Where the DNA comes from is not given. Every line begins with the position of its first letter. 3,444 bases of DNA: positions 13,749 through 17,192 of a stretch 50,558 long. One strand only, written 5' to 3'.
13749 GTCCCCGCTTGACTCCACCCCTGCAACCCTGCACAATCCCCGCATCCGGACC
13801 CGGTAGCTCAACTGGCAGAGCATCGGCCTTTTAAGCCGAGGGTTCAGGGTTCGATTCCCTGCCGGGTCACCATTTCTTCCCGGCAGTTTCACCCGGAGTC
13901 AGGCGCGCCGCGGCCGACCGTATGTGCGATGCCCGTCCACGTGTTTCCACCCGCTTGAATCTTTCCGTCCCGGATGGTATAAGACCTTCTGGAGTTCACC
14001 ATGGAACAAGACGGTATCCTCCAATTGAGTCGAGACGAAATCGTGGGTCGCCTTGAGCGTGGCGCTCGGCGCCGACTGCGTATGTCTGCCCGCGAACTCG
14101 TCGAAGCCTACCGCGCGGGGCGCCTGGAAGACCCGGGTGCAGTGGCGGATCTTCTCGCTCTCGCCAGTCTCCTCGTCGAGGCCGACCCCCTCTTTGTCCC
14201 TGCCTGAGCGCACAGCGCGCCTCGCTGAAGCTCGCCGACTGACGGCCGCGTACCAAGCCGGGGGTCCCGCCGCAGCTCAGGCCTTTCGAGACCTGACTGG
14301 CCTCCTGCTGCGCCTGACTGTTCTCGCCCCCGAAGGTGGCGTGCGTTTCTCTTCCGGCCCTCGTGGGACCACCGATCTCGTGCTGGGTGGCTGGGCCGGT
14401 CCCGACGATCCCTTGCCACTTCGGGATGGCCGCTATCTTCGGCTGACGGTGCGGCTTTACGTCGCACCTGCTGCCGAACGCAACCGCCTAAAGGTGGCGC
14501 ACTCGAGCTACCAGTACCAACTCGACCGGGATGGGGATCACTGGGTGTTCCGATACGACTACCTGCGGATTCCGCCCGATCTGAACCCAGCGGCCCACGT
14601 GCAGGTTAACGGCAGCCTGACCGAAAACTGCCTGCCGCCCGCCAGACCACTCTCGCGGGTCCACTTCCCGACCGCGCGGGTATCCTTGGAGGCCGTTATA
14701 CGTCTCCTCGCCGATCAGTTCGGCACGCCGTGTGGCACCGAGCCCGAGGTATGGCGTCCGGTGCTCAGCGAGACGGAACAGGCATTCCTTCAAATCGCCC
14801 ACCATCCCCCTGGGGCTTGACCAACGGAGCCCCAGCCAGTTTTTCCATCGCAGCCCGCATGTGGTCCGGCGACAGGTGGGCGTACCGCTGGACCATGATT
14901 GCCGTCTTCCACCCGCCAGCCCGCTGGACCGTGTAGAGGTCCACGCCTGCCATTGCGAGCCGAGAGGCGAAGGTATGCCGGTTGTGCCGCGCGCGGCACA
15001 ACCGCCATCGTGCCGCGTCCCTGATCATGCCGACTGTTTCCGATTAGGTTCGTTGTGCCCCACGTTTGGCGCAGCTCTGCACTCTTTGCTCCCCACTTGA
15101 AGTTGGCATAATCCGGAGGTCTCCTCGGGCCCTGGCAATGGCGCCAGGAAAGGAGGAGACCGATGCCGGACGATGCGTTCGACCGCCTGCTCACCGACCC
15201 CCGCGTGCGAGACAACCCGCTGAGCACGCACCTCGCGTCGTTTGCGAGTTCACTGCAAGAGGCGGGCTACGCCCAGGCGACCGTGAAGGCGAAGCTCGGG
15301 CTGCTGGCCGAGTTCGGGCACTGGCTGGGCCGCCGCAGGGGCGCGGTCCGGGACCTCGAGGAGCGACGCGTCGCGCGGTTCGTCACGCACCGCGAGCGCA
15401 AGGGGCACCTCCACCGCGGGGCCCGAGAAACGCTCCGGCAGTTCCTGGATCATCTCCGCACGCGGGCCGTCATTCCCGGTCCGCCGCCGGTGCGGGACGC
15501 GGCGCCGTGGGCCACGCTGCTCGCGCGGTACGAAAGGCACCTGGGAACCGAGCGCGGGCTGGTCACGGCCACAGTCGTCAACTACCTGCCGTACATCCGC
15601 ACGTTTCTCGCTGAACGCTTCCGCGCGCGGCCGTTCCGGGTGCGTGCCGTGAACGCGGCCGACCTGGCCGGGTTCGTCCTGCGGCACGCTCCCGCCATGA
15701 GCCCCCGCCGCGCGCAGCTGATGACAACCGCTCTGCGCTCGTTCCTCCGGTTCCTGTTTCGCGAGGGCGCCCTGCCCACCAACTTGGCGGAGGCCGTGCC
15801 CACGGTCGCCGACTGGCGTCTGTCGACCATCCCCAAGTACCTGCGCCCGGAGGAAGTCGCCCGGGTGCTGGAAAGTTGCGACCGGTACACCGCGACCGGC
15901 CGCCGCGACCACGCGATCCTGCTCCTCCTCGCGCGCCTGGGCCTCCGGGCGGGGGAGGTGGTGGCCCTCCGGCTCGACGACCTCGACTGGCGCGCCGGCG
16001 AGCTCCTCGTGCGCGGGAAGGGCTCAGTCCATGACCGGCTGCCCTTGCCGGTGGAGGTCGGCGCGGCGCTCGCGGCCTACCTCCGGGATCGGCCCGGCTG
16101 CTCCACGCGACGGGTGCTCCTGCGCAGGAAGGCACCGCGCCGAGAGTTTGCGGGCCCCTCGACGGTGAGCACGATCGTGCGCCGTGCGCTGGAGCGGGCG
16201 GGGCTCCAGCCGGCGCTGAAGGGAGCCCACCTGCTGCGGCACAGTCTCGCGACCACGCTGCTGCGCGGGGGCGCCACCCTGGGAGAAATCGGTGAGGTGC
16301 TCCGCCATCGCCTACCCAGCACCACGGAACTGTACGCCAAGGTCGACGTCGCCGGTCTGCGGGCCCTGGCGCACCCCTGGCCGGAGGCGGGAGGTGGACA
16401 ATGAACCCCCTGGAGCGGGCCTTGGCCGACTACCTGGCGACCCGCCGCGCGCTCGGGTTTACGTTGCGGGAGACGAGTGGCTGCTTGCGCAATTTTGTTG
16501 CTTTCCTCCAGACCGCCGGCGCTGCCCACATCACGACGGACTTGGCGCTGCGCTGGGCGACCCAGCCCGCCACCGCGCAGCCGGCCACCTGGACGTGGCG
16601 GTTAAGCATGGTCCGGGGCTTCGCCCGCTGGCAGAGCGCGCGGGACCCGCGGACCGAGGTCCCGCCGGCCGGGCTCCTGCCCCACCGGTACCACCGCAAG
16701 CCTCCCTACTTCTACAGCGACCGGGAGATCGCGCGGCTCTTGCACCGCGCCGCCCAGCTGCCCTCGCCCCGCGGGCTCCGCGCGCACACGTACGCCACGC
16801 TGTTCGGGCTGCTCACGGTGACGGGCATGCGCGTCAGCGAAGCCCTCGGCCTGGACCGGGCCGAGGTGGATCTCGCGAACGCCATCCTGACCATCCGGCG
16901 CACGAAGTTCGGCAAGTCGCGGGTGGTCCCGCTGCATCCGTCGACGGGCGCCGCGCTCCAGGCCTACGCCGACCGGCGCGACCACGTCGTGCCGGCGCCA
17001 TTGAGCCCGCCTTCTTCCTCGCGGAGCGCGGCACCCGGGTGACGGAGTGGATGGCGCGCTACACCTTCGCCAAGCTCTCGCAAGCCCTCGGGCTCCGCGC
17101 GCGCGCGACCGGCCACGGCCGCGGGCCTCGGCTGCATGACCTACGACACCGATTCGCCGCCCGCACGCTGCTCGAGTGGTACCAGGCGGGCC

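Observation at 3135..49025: Nearly every intergenic spacer carries a hairpin whose arms are tandem 7-9-nt repeats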

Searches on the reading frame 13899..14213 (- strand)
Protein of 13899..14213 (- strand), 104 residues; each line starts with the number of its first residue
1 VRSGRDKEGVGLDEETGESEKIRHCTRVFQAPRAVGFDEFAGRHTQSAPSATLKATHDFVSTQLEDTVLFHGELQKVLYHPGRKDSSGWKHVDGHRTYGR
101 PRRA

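Call 39: search_protein_families(library=pfam, proteins=[window:13899-14213:-])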
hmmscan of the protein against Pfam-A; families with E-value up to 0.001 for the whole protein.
window:13899-14213:- (104 aa): 0 families

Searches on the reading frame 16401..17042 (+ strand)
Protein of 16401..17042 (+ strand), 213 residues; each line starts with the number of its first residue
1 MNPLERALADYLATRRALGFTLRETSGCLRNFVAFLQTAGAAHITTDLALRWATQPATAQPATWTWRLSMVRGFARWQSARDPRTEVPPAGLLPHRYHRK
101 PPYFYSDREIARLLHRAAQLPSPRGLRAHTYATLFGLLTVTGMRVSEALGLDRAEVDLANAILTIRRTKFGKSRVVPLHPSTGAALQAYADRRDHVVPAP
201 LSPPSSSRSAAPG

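Call 38: search_protein_families(library=pfam, proteins=[window:16401-17042:+])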
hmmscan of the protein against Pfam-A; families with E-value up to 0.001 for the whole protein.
window:16401-17042:+ (213 aa): 1 family
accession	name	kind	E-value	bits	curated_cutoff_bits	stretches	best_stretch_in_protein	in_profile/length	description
PF00589.27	Phage_integrase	-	1.8e-10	41.3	27.1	1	109-193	7-86/172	Phage integrase family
